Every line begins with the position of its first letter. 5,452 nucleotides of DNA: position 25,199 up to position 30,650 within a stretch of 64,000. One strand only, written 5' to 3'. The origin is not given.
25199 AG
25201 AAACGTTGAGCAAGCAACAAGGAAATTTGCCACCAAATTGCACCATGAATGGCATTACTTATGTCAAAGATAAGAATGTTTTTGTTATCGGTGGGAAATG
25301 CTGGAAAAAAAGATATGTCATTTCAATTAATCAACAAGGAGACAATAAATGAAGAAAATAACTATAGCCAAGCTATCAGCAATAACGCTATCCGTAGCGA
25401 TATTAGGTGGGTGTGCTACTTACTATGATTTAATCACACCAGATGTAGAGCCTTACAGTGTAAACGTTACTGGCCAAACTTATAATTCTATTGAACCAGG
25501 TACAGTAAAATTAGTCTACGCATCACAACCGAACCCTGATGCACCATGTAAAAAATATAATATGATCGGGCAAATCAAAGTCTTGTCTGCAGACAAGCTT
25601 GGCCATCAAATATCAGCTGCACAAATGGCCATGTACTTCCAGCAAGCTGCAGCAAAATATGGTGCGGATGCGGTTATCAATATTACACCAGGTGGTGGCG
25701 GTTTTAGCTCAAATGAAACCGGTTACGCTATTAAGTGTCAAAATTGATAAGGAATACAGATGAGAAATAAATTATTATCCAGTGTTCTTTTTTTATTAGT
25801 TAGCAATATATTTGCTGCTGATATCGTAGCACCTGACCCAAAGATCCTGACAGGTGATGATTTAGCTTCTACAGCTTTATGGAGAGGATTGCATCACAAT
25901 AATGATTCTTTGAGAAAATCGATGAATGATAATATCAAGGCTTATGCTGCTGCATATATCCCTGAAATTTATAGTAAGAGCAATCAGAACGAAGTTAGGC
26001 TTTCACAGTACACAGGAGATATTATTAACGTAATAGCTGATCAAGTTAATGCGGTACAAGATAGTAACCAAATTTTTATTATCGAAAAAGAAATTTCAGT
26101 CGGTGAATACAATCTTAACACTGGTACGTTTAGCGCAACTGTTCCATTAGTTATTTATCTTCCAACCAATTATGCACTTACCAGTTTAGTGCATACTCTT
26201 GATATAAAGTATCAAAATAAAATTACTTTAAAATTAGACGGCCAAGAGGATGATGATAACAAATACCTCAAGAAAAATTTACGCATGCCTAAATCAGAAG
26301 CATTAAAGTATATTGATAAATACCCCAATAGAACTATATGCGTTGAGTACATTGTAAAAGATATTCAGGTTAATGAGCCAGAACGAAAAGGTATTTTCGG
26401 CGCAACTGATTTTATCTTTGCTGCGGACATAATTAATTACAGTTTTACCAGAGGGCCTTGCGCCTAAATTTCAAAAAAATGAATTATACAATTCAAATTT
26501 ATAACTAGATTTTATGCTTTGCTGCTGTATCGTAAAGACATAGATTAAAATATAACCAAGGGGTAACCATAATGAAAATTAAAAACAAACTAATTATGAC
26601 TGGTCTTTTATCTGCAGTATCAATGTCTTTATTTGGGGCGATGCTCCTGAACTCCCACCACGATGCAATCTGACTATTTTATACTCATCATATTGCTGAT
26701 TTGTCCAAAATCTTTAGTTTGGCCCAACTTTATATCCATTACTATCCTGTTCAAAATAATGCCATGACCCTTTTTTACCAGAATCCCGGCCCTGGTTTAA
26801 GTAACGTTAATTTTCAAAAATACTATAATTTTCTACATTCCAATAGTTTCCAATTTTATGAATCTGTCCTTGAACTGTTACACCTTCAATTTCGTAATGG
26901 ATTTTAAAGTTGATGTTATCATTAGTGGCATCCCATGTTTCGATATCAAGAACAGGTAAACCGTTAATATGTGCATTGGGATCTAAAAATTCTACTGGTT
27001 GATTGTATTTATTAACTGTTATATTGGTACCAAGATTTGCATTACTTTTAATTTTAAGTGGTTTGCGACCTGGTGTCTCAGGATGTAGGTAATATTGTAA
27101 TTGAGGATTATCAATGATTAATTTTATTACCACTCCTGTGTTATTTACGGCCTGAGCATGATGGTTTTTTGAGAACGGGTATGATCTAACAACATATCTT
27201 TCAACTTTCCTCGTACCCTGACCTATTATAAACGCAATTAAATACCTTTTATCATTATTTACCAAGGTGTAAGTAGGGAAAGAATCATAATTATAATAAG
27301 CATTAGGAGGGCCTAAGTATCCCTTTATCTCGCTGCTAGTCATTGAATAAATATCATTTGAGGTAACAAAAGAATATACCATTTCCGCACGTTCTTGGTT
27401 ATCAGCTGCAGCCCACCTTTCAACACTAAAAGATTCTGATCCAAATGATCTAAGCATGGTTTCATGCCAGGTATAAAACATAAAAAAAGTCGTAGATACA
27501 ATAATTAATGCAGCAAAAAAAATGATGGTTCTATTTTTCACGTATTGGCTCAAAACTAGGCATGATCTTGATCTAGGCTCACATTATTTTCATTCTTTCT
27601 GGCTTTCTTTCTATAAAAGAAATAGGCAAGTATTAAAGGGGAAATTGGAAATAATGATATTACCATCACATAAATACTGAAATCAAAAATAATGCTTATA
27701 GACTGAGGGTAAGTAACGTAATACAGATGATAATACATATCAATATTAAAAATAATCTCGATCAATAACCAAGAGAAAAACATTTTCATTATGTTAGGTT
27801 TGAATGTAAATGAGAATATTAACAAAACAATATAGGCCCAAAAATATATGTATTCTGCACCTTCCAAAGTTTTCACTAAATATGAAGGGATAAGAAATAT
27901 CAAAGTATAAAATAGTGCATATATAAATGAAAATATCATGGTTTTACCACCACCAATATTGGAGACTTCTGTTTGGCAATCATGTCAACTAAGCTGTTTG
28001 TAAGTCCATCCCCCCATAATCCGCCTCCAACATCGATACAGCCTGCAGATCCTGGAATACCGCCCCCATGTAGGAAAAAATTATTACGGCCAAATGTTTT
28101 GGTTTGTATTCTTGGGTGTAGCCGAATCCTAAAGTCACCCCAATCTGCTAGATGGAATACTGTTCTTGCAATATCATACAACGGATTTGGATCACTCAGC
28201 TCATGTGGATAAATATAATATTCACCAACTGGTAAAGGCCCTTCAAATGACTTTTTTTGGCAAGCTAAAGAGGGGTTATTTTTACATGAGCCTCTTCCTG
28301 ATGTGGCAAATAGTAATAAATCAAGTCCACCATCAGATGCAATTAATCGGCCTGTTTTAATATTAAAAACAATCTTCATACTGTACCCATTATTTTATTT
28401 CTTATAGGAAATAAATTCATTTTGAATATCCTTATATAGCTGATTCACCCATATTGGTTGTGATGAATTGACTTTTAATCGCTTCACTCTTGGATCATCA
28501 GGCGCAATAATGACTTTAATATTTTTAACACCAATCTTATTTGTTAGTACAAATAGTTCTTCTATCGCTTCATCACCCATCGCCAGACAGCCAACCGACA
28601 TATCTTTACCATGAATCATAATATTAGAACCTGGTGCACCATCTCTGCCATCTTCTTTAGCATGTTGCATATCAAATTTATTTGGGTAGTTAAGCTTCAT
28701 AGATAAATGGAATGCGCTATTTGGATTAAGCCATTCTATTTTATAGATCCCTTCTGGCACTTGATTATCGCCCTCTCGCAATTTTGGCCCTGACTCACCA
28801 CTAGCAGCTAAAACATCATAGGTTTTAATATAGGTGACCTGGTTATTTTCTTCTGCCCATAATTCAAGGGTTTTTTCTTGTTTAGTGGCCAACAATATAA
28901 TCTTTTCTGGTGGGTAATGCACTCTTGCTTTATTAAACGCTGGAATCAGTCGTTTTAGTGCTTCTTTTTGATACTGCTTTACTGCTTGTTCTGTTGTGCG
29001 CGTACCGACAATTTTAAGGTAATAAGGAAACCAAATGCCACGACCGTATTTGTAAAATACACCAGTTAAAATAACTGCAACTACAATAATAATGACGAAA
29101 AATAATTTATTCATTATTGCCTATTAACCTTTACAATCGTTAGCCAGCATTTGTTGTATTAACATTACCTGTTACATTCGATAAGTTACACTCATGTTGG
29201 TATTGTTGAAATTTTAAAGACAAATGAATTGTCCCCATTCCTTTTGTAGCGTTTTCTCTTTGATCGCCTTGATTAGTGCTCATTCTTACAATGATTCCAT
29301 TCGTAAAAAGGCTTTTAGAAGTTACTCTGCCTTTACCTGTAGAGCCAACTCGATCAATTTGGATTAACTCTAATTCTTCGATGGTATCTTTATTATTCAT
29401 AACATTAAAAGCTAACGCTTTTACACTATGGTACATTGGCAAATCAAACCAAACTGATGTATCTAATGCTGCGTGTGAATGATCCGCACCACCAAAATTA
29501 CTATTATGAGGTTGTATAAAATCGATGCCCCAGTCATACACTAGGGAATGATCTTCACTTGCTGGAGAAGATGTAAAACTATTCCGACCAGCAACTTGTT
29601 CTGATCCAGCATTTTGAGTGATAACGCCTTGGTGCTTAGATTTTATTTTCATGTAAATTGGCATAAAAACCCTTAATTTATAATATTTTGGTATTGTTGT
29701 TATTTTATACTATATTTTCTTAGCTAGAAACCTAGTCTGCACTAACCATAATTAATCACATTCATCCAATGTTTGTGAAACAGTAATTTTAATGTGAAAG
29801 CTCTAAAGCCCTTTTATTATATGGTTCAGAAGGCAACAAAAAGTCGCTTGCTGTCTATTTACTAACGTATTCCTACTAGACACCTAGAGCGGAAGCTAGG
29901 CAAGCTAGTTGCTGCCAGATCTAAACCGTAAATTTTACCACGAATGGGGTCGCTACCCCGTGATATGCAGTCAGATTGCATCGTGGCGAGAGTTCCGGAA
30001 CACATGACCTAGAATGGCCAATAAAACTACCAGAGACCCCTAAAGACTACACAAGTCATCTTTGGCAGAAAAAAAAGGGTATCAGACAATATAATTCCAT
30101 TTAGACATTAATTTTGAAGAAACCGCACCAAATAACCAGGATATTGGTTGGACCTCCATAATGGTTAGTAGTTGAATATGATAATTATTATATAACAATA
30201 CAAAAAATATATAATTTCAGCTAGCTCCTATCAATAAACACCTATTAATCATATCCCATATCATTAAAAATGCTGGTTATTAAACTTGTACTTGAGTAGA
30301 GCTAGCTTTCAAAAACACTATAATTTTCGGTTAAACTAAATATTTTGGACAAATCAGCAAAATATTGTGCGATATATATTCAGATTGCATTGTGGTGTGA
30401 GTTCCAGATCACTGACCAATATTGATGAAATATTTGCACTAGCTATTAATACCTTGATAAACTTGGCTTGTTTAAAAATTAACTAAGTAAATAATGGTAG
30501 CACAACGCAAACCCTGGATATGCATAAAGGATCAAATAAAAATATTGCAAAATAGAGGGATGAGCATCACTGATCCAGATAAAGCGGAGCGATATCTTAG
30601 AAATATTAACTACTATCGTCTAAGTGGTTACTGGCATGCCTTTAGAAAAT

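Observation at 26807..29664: Orphan Hcp with two L,D-transpeptidase-fold proteins and two membrane proteins: a plasmid-borne, transposon-flanked T6SS effector/immunity island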

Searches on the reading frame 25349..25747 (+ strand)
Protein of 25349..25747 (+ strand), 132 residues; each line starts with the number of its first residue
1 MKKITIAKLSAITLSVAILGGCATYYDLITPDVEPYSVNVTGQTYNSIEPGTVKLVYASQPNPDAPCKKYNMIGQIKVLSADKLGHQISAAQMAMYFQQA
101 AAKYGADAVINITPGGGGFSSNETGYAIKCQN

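Call 7: search_protein_families(library=pfam, proteins=[window:25349-25747:+], max_evalue=0.01)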
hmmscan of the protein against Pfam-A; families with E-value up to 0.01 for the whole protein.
window:25349-25747:+ (132 aa): 1 family
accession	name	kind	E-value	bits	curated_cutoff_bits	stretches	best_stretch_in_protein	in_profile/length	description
PF20044.4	DUF6446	-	0.0019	18.5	26.7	1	79-121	66-108/129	Family of unknown function (DUF6446)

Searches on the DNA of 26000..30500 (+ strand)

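Call 5: search_dna_similar(query=window:26000-30500:+, collection=plasmids, mode=near, max_rows=25)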
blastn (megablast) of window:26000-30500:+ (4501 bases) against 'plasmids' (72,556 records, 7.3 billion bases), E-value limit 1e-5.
No match.

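Call 85: search_rna_families(source=window, start=26400, end=30500, threshold=evalue, max_evalue=1)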
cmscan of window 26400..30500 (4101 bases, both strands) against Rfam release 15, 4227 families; matches with E-value up to 1: 0.
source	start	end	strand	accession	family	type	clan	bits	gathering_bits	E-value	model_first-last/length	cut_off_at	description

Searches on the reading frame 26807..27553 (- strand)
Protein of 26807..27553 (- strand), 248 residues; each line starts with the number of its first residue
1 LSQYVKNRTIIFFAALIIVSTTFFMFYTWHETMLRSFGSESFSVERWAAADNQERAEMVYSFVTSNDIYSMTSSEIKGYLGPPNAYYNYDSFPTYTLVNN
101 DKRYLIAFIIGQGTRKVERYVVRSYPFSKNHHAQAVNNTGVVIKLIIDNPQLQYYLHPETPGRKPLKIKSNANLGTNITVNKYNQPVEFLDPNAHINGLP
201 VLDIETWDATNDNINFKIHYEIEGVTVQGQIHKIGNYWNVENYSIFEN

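Call 3: search_protein_families(library=pfam, proteins=[window:26807-27553:-], max_evalue=1)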
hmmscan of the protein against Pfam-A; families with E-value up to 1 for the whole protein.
window:26807-27553:- (248 aa): 0 families

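Call 4: search_protein_families(library=ncbifam, proteins=[window:26807-27553:-], max_evalue=1)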
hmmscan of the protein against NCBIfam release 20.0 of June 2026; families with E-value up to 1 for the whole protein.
window:26807-27553:- (248 aa): 1 family
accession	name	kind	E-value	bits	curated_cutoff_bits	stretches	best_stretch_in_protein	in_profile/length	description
TIGR01403.1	fliQ_rel_III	equivalog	0.035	14.2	76.5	1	5-42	40-77/81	type III secretion system export apparatus subunit SctS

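Call 84: search_solved_structures(query=window:26807-27553:-, max_evalue=10)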
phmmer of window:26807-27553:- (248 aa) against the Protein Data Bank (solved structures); distinct sequences matched with E-value up to 10: 0.

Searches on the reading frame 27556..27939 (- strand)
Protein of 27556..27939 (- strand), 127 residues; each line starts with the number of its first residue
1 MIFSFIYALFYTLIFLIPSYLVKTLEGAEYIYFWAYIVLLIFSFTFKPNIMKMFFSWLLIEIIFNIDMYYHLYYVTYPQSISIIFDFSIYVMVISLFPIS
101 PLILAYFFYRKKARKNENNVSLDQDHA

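Call 3: search_protein_families(library=pfam, proteins=[window:27556-27939:-], max_evalue=1)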
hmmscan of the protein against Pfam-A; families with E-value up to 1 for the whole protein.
window:27556-27939:- (127 aa): 0 families

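Call 4: search_protein_families(library=ncbifam, proteins=[window:27556-27939:-], max_evalue=1)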
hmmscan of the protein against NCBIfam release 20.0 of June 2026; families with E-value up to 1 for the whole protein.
window:27556-27939:- (127 aa): 0 families
